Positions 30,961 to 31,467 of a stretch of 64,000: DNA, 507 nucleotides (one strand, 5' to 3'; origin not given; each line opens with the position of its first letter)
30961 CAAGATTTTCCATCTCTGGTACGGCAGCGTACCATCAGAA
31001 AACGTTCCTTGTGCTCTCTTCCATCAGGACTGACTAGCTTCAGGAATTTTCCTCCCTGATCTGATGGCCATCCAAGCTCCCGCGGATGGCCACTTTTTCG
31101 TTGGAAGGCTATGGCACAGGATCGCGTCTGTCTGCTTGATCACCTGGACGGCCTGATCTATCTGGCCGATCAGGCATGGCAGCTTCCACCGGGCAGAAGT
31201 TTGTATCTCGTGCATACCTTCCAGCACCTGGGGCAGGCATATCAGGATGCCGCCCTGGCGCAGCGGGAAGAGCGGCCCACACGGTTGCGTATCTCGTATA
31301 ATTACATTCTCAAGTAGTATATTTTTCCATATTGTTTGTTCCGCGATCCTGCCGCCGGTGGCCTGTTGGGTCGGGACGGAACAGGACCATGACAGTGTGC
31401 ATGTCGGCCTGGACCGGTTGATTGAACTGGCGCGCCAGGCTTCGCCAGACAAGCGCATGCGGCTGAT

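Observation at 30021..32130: Accessory island inside the trb operon: antisense NUDIX hydrolase, low-GC micro-ORFs and a small-gene array between trbB and trbC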

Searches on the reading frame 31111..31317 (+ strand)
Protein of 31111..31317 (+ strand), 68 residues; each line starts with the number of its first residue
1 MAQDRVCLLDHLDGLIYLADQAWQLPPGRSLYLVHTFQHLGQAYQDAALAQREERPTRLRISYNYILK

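Call 4: search_protein_families(library=pfam, proteins=[window:31111-31317:+], max_evalue=1)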
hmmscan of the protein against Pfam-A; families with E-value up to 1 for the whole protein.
window:31111-31317:+ (68 aa): 0 families

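Call 8: search_protein_families(library=ncbifam, proteins=[window:31111-31317:+], max_evalue=0.01)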
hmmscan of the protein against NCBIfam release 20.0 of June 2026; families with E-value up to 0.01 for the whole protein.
window:31111-31317:+ (68 aa): 0 families

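Call 31: find_homologous_proteins(query=A1, max_evalue=0.01)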
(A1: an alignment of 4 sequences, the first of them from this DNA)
Query A1 (4 sequences) (68 aa, profile of the alignment): 30 proteins with E <= 0.01 among 228 candidates.
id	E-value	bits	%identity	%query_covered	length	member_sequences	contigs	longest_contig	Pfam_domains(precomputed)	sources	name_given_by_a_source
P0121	2.2e-29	119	41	97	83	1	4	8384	-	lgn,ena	-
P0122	1.6e-26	110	93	100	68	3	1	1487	-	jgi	jgi:hypothetical protein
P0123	4.1e-26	108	-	-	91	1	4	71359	-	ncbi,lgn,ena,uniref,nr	ncbi:hypothetical protein IGS68_34830 (plasmid) [Skermanella sp. TT6]|uniref:Uncharacterized protein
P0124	1.9e-24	103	50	97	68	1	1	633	-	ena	-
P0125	2.6e-23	99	45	97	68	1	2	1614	-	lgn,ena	-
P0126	4.0e-22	96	-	-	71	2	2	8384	-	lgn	-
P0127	2.2e-21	93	52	88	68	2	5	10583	-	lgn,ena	-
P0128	2.2e-21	93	78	100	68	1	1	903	-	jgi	jgi:hypothetical protein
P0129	4.0e-21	92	45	97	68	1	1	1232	-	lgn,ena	-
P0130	4.8e-21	92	48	88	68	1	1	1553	-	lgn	-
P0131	9.6e-21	91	78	100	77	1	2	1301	-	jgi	jgi:hypothetical protein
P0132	1.1e-20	91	76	100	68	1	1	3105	-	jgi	jgi:hypothetical protein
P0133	1.2e-20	91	79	100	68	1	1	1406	-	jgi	jgi:hypothetical protein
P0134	1.6e-20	91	48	85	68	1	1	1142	-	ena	-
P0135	3.9e-20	89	76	100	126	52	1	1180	-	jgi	jgi:hypothetical protein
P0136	4.4e-20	89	78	100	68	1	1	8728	-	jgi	jgi:hypothetical protein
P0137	1.0e-19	88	75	100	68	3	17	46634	-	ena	-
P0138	1.2e-19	88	50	97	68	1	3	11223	-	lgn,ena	-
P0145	1.5e-15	75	-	-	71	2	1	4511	-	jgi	jgi:hypothetical protein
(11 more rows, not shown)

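Call 33: find_encoding_contigs(protein=P0137, flank=8000, max_places=5)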
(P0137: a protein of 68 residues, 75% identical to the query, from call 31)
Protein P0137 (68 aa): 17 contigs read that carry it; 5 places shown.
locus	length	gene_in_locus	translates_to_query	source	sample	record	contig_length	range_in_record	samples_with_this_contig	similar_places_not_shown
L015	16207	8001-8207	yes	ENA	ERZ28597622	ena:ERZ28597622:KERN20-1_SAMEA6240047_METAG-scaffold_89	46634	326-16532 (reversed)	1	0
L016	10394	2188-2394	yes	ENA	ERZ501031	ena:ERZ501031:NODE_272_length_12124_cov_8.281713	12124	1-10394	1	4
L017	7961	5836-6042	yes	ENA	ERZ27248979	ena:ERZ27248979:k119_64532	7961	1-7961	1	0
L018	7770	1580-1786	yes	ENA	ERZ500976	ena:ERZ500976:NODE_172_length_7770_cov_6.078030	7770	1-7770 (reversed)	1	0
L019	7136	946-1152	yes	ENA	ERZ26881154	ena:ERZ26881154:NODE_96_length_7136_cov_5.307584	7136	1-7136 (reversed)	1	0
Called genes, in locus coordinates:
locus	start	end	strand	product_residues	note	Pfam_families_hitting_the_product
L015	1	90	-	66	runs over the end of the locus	PF00403:HMA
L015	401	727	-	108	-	-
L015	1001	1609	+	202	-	PF00072:Response_reg, PF00486:Trans_reg_C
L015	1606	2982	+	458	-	PF00672:HAMP (weak), PF00512:HisKA, PF02518:HATPase_c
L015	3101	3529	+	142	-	-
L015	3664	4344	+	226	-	PF07813:LTXXQ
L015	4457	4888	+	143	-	-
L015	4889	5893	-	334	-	PF12760:Zn_ribbon_IS1595 (weak), PF12762:DDE_Tnp_IS1595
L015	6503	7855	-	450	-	PF05598:DUF772, PF01609:DDE_Tnp_1, PF13751:DDE_Tnp_1_6 (weak)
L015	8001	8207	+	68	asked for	-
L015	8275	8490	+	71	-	-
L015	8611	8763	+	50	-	-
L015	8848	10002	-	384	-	PF01590:GAF, PF13185:GAF_2, PF07536:HWE_HK (weak), PF07568:HisKA_2, PF13581:HATPase_c_2 (weak), PF02518:HATPase_c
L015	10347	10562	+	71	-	-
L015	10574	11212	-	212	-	PF01339:CheB_methylest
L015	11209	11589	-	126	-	-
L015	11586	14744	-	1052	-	PF01339:CheB_methylest, PF03705:CheR_N, PF01739:CheR, PF00989:PAS (faint), PF10473:CENP-F_leu_zip (weak), PF08448:PAS_4 (weak), PF13596:PAS_10, PF07536:HWE_HK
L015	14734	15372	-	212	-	PF00239:Resolvase, PF13384:HTH_23, PF25787:HTH_SB (faint)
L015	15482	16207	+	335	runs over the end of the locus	PF13700:DUF4158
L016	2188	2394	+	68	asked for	-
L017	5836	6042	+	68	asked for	-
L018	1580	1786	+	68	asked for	-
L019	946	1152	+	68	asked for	-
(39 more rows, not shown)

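Call 34: find_encoding_contigs(protein=P0123, flank=10000, max_places=6)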
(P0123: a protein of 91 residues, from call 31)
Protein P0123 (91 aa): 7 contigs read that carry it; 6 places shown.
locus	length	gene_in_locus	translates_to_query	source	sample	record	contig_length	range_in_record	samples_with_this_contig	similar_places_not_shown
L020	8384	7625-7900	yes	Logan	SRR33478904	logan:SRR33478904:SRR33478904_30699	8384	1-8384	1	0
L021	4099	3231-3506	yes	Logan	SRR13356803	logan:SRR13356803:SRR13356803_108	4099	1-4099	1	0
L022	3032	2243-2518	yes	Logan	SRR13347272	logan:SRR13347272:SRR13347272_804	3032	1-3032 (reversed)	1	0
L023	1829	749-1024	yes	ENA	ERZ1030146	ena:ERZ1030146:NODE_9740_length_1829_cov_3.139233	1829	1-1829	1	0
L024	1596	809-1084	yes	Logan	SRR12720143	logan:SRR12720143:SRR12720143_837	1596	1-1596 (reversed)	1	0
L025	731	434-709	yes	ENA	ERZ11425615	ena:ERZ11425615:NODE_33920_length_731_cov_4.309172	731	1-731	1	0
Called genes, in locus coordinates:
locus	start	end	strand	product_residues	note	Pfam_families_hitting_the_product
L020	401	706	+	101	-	PF15723:MqsR_toxin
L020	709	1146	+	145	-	PF15731:MqsA_antitoxin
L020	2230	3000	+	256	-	-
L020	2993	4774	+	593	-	PF02534:T4SS-DNA_transf, PF10412:TrwB_AAD_bind, PF12696:TraG-D_C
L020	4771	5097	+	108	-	-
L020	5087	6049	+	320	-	PF00437:T2SSE, PF27713:UCP018868 (weak)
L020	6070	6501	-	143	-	PF00293:NUDIX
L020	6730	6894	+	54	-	-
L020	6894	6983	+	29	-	-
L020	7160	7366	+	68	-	-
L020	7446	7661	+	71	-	-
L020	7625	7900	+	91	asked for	-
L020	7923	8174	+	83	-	-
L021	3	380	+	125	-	?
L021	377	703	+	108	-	-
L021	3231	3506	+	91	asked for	-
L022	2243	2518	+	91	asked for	-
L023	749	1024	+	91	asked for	-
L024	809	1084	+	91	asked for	-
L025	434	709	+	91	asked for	-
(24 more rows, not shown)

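Call 35: find_encoding_contigs(protein=P0127, flank=8000, max_places=5)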
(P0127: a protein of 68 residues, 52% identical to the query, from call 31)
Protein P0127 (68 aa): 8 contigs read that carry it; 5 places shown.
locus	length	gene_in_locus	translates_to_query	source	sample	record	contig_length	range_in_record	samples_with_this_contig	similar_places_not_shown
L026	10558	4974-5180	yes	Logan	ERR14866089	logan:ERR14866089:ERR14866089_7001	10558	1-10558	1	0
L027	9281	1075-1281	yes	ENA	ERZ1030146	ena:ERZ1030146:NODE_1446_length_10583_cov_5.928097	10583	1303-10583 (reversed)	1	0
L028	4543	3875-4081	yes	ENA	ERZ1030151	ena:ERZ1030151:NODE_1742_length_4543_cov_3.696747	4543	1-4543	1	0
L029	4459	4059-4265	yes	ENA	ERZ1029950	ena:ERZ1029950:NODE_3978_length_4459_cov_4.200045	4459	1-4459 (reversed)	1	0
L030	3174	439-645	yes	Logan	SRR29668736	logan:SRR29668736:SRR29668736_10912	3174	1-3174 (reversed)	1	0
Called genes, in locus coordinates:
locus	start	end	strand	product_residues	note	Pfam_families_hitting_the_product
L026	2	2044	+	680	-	?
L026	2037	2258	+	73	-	-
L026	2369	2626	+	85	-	-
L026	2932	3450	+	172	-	PF27605:ODF2_C (weak), PF28159:CEP89 (weak)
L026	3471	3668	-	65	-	-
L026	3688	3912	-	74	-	PF01381:HTH_3, PF13560:HTH_31 (weak)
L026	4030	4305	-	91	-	PF05015:HigB-like_toxin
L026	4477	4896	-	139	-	-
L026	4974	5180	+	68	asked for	-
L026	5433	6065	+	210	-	-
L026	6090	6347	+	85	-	-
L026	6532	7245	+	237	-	PF04586:Peptidase_S78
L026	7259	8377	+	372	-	PF05065:Phage_capsid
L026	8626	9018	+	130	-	-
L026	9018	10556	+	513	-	?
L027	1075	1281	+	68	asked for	-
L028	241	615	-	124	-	PF00072:Response_reg (weak)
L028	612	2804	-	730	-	PF03924:CHASE, PF01590:GAF, PF13185:GAF_2, PF13492:GAF_3 (faint), PF07536:HWE_HK, PF07568:HisKA_2 (weak)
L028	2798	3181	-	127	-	PF00072:Response_reg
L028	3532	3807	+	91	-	-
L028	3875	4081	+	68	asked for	-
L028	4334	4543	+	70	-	?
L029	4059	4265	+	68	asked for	-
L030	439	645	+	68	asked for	-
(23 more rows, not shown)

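Call 38: search_protein_families(library=padloc, proteins=[window:31111-31317:+], max_evalue=1)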
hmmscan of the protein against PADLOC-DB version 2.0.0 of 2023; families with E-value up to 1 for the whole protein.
window:31111-31317:+ (68 aa): 0 families

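Call 39: search_protein_families(library=phrogs, proteins=[window:31111-31317:+], max_evalue=1)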
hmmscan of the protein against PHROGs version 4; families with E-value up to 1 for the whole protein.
window:31111-31317:+ (68 aa): 0 families

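Call 58: search_solved_structures(query=A4, max_evalue=10)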
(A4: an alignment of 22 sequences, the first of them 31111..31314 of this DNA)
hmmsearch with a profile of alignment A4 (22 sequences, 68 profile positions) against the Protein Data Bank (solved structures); distinct sequences matched with E-value up to 10: 0.

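Call 63: find_encoding_contigs(protein=P0138, flank=8000, max_places=3)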
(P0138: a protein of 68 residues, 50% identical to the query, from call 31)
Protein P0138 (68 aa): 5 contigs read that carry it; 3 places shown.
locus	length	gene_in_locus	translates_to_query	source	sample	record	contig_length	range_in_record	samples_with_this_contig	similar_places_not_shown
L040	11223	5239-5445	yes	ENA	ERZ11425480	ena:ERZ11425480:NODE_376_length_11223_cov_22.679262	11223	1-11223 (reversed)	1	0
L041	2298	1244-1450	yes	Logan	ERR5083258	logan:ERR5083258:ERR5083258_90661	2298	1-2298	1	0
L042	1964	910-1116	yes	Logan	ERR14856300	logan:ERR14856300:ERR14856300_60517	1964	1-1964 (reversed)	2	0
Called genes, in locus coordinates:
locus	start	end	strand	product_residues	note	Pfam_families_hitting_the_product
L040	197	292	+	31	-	-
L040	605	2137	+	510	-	PF13188:PAS_8 (weak), PF08447:PAS_3 (faint), PF08448:PAS_4 (weak), PF00989:PAS (weak), PF08448:PAS_4 (weak), PF13426:PAS_9, PF00196:GerE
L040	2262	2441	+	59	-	-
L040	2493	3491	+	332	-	-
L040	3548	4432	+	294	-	PF11181:YflT (faint), PF09557:DUF2382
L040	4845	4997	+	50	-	-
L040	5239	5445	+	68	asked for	-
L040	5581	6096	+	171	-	PF00583:Acetyltransf_1, PF13508:Acetyltransf_7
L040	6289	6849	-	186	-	PF00239:Resolvase, PF02796:HTH_7, PF13936:HTH_38 (weak)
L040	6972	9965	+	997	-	PF13700:DUF4158, PF01526:DDE_Tnp_Tn3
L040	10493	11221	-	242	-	?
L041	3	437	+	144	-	?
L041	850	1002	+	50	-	-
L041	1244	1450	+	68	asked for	-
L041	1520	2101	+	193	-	PF00583:Acetyltransf_1, PF13508:Acetyltransf_7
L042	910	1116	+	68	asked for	-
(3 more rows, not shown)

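Call 64: find_encoding_contigs(protein=P0136, flank=8000, max_places=3)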
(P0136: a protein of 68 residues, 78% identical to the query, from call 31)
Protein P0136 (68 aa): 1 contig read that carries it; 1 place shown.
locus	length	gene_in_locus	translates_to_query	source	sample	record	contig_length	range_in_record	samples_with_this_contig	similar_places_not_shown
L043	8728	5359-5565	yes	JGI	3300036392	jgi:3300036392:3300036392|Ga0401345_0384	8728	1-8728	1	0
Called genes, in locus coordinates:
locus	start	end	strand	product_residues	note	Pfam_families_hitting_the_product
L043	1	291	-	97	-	?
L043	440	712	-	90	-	-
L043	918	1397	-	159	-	PF13545:HTH_Crp_2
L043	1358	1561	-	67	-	-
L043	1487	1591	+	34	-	-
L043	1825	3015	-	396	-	PF00872:Transposase_mut, PF10551:MULE (weak)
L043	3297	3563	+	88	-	-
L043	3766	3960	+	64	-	-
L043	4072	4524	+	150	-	-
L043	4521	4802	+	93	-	-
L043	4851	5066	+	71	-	-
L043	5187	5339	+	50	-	-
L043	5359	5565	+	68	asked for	-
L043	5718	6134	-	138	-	PF00072:Response_reg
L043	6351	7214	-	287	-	PF13340:DUF4096 (weak), PF01609:DDE_Tnp_1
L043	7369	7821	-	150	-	-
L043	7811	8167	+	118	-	-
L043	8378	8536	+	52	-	-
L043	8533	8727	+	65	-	?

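Call 65: predict_structure(alignment_id=A4)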
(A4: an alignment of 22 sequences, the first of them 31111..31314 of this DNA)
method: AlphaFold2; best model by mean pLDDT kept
length: 68 residues; sequences in the alignment: 22
mean_pLDDT: 65.2   pTM: 0.42
mean pLDDT of the five models: 65.2, 63.8, 63.0, 58.9, 58.4
residues with pLDDT >= 90: 0; 70-90: 32; 50-70: 27; < 50: 9
segments of 3 or more residues with pLDDT < 50: 1-4, 66-68
pLDDT, mean of each block of 10 residues (from residue 1): 52 71 72 77 73 58 50
secondary structure, 60 per line:
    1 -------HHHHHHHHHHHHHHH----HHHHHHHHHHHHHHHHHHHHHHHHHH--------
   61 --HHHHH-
elements in order: H8-22 H27-52 H63-67

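Call 68: fold_search(model_id=the predicted structure, library=pdb)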
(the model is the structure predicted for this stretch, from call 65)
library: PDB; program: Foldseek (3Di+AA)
matches with E <= 10: 8; with E <= 0.001: 0
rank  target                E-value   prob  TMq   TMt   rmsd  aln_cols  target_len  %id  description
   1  9p82_R                2.9e+00  0.09  0.29  0.11  11.9        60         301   22  NTSR1-Gi-NTS(8-13) GTP-Bound Complex in the Canonical, AHD Closed State (C-Closed-GTP) (released 2026-03-25)
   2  3t49_C                5.2e+00  0.10  0.36  0.36   7.8        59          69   17  Crystal structure of truncated form of Staphylococcal Complement Inhibitor B (SCIN-B) at 1.5 Angstrom (released 2011-11-23)
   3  7jzm_A                7.5e+00  0.08  0.40  0.42   8.2        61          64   16  SARS-CoV-2 spike in complex with LCB3 (local refinement of the RBD and LCB3) (released 2020-09-23)
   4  9o5s_Q                8.5e+00  0.15  0.45  0.32   2.9        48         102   21  minibinder-antigen complex BXMart1-3-MART1-HLA*A02 (released 2025-07-23)
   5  2yjk_B                8.5e+00  0.12  0.45  0.23   6.6        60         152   15  Structure of Dps from MICROBACTERIUM ARBORESCENS in the high iron form (released 2011-06-01)
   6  9div_E                9.0e+00  0.08  0.44  0.26  11.8        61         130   16  The crystal structure of de novo designed ChuA binding protein C8 (released 2025-05-21)
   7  2vxx_A                9.0e+00  0.08  0.38  0.20   4.0        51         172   22  X-ray structure of DpsA from Thermosynechococcus elongatus (released 2009-11-17)
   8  3ls0                  9.6e+00  0.18  0.62  0.39   4.2        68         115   13  Crystal Structure of Cyanobacterial PsbQ from Synechocystis sp. PCC 6803 (released 2010-03-31)

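Call 80: find_related_loci(query=A4, collection=viral_contigs, flank=6000)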
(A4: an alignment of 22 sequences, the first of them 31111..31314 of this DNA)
Query A4 (68 aa) in viral_contigs; peptide patterns used: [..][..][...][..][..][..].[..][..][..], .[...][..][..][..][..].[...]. (x = any residue, [..] = any of these).
206 stretches matched a pattern; 1 encode a relative of the query (tblastn E <= 1e-3); 1 distinct loci.
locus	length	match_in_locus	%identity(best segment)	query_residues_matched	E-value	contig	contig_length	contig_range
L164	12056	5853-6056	79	1-68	5e-33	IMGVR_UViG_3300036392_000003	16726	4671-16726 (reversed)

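Call 82: search_protein_representatives(alignment_id=A4)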
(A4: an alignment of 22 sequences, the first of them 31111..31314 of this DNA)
Query: 22 sequences, 68 profile positions. Proteins with E-value up to 0.001 (for the whole library): 36; up to 1e-10: 16; up to 1e-30: 1. The best 36 are listed.
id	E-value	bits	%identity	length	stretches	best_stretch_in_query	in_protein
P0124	1.3e-32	127.4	-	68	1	1-68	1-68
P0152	2.5e-27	110.5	-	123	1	1-68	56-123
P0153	3.7e-20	87.5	-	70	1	1-43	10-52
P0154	3.3e-18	81.3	-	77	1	1-59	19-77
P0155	6.7e-17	77.1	-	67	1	1-67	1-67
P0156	3.1e-16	75.0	-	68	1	1-68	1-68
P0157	1.9e-14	69.2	-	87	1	5-67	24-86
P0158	9.6e-14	67.0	-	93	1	1-67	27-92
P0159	4.7e-13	64.8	-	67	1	1-56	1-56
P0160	3.6e-12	62.0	-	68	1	1-67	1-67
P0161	3.9e-12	61.8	-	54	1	1-53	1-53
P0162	5.3e-12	61.4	-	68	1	1-63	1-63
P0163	5.6e-12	61.4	-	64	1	1-55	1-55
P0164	5.9e-12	61.3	-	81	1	1-48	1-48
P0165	2.3e-11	59.4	-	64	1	1-55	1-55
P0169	1.5e-09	53.6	-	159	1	15-50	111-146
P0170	2.3e-09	53.0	-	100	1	3-56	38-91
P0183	1.2e-04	37.9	-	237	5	9-25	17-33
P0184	3.8e-04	36.3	-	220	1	1-42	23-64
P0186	9.1e-04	35.0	-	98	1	8-41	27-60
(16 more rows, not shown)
